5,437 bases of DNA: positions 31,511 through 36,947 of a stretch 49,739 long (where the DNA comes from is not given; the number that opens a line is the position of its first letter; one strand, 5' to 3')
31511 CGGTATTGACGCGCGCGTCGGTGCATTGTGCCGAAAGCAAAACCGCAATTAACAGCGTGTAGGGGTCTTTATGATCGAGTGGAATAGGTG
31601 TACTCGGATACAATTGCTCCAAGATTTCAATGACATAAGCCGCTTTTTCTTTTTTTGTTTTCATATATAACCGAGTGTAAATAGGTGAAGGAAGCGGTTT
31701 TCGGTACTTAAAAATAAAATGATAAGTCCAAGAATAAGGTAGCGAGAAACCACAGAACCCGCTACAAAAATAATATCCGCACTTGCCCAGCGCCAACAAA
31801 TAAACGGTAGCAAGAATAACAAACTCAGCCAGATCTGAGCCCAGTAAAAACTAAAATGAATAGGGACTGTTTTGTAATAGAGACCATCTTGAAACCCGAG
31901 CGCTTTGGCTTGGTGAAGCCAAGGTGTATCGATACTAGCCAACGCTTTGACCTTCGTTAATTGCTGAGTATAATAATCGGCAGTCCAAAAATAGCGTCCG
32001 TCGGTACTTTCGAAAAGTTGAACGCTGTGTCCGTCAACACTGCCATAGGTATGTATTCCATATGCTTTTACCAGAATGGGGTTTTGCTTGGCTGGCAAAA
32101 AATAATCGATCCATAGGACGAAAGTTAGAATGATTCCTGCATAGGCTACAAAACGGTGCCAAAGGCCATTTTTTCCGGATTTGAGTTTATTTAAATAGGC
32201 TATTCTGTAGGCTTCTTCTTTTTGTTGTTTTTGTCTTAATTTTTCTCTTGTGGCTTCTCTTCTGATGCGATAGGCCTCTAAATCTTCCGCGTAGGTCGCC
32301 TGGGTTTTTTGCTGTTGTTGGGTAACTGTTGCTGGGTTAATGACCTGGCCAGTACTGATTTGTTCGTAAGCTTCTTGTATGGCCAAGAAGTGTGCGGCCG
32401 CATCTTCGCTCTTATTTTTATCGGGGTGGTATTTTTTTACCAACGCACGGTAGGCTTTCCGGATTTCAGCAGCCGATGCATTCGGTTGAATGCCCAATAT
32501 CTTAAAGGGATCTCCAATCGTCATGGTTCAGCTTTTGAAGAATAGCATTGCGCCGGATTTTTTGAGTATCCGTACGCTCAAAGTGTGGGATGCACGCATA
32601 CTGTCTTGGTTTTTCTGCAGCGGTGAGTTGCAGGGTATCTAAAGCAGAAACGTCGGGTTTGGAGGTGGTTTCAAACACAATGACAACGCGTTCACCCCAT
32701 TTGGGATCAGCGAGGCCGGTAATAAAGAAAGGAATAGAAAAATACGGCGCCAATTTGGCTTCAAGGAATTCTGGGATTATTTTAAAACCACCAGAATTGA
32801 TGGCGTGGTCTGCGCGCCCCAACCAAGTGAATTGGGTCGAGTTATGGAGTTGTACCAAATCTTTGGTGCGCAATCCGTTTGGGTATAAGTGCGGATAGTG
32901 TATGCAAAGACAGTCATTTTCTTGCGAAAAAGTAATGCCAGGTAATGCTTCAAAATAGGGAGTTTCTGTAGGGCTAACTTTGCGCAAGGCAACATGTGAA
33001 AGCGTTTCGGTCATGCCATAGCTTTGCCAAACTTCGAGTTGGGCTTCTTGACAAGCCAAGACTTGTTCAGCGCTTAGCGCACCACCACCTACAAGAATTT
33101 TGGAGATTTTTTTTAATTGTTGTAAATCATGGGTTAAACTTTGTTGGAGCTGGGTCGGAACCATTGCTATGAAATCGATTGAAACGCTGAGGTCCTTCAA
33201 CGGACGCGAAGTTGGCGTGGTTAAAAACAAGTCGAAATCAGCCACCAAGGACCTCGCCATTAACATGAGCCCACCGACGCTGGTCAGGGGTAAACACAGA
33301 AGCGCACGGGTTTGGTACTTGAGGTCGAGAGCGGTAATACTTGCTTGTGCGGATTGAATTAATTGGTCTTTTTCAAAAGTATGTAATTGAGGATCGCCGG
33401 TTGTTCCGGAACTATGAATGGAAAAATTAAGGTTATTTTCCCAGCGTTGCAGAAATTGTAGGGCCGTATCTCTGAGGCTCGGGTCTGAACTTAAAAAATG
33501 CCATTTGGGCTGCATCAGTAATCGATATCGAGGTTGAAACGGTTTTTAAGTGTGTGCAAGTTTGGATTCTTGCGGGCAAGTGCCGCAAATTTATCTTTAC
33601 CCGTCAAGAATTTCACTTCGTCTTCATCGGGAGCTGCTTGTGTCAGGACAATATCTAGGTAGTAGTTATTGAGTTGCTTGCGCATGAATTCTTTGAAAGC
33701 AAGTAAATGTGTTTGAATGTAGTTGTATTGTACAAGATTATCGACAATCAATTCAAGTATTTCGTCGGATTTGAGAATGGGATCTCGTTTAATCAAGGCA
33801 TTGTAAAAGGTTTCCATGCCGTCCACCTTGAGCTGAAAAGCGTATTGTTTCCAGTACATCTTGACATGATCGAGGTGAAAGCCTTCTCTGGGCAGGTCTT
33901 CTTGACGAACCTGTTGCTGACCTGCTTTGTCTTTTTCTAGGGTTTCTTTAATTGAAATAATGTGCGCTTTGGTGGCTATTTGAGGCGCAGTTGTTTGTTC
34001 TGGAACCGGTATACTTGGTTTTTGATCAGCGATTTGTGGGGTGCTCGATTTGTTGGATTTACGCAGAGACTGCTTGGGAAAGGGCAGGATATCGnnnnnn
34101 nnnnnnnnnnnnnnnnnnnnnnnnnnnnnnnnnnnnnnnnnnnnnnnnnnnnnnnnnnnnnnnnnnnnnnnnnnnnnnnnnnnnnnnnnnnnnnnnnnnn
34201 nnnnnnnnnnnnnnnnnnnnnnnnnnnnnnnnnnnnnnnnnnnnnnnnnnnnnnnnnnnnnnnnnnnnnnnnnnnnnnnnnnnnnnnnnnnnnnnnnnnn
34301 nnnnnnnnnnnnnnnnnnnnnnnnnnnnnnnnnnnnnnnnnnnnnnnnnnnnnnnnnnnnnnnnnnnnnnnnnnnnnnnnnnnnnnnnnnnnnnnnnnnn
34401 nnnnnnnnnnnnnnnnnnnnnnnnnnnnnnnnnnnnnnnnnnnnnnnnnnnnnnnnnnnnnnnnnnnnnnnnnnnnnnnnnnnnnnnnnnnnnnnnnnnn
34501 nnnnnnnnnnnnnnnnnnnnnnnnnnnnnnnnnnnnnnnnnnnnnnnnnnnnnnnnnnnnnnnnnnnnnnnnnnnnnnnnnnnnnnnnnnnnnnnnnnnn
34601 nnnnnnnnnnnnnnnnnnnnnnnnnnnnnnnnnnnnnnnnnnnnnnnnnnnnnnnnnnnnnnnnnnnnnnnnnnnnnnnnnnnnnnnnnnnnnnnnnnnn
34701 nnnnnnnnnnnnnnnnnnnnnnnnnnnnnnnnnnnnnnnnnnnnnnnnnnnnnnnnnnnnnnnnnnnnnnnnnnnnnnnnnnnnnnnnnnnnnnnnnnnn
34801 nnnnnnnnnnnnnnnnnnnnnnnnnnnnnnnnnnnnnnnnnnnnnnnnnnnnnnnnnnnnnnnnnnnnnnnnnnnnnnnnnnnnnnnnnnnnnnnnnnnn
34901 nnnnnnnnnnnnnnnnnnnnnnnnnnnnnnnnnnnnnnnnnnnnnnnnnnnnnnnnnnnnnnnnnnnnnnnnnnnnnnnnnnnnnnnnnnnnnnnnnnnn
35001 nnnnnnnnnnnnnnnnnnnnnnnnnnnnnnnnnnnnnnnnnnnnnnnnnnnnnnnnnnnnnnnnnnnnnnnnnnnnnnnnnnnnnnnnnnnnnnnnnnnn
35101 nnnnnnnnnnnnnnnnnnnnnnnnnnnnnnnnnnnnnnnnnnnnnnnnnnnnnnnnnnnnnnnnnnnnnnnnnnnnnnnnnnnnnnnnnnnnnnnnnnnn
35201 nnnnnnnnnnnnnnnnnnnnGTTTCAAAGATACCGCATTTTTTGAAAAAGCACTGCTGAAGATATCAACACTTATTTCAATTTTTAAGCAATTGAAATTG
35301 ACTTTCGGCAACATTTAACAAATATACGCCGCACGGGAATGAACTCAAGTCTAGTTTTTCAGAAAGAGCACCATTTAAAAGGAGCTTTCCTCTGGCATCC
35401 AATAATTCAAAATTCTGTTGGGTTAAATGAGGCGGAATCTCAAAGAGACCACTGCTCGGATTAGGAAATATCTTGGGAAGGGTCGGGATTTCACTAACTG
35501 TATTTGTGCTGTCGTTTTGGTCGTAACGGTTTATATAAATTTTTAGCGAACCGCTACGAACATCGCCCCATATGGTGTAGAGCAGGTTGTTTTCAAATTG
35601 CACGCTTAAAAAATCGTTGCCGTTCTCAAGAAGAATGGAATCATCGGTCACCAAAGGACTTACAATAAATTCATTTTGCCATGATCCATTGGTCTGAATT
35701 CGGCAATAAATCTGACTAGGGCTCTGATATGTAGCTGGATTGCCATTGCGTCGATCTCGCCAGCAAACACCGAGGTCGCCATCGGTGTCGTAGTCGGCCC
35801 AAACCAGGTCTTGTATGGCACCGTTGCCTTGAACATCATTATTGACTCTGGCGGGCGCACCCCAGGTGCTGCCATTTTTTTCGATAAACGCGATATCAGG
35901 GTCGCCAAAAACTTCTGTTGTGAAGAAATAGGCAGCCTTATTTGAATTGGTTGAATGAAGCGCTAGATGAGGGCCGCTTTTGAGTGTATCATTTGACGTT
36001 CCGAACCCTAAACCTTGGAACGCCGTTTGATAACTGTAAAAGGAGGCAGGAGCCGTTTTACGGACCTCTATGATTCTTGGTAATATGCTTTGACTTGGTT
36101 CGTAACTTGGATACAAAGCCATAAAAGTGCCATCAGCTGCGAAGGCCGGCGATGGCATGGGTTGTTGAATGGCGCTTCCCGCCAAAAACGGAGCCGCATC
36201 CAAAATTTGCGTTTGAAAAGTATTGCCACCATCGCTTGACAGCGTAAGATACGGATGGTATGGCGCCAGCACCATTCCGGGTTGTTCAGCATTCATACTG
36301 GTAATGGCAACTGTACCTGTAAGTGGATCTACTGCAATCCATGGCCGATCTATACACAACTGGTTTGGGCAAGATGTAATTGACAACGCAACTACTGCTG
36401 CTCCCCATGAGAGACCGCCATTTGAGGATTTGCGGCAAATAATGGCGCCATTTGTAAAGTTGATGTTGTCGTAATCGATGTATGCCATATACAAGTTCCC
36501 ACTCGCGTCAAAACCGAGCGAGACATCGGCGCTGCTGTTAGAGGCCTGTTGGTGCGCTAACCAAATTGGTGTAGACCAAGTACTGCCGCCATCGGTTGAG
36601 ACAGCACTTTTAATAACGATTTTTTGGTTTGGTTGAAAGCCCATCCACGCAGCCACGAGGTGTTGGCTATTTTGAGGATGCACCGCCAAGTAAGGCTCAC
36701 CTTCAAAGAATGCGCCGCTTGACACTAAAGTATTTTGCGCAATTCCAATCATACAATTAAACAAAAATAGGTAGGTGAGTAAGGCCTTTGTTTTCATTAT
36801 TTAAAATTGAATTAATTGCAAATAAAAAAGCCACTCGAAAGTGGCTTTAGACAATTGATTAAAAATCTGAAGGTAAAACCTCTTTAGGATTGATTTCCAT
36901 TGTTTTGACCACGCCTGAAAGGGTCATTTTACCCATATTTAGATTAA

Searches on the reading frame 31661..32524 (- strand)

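Call 96: search_protein_families(library=pfam, proteins=[window:31661-32524:-], max_evalue=0.00001)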
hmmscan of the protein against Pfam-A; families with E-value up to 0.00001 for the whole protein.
window:31661-32524:- (287 aa): 1 family
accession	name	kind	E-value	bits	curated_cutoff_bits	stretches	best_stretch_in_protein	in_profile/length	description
PF00226.36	DnaJ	-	2.5e-18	66.3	27.8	1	5-58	1-55/63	DnaJ domain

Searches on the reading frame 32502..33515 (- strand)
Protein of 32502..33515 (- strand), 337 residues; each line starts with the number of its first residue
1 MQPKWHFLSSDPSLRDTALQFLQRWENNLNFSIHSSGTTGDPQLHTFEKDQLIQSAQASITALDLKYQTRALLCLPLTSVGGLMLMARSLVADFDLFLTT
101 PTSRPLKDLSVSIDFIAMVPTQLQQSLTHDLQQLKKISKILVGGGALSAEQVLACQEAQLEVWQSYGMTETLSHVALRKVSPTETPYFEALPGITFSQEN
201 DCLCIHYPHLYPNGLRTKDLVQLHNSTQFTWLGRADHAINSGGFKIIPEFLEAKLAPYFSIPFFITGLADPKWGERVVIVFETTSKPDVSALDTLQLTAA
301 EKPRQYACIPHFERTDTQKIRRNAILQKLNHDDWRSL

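Call 96: search_protein_families(library=pfam, proteins=[window:32502-33515:-], max_evalue=0.00001)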
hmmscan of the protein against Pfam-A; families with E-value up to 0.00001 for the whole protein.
window:32502-33515:- (337 aa): 1 family
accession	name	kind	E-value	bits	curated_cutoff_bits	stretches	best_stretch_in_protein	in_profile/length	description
PF00501.34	AMP-binding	-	8.7e-16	58.1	29.9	1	26-178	161-333/384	AMP-binding enzyme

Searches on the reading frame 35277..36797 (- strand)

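Call 17: search_protein_families(library=pfam, proteins=[window:35277-36797:-], max_evalue=0.001)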
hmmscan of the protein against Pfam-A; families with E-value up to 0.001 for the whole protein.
window:35277-36797:- (506 aa): 2 families
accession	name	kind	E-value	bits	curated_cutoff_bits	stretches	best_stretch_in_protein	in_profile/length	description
PF18962.6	Por_Secre_tail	-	2.7e-07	31.2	27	1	443-500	1-66/75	Secretion system C-terminal sorting domain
PF13088.12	BNR_2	-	7.5e-05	22.6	31.4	0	46-206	2-158/277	BNR repeat-like domain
